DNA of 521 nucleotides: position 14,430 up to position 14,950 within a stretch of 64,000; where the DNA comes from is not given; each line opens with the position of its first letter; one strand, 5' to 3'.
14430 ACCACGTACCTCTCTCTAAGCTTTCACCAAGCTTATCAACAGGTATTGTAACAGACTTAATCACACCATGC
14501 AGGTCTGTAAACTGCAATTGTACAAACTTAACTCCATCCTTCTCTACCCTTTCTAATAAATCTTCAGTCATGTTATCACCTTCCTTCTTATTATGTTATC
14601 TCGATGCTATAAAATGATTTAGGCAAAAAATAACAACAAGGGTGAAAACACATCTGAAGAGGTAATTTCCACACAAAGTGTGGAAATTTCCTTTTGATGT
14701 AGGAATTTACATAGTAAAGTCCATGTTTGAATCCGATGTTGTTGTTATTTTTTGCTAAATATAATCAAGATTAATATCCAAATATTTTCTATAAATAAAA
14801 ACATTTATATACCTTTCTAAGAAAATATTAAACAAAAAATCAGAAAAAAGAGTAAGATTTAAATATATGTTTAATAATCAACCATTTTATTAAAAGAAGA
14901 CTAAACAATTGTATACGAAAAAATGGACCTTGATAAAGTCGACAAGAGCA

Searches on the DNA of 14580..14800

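Call 69: search_rna_families(source=window, start=14580, end=14800, threshold=evalue, max_evalue=1)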
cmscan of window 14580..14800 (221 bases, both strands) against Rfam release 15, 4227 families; matches with E-value up to 1: 3.
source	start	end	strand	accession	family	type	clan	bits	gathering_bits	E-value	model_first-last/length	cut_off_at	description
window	14640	14713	+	RF01896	mir-142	Gene; miRNA;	-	19.9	57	0.088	1-85/85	no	mir-142 microRNA precursor family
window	14617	14701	+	RF02905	sRNA41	Gene; sRNA;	-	18.8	45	0.68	1-113/113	no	Archaeal Small RNA 41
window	14718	14777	+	RF02060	STnc410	Gene; sRNA;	-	13.7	50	0.79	1-158/158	no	Enterobacterial sRNA STnc410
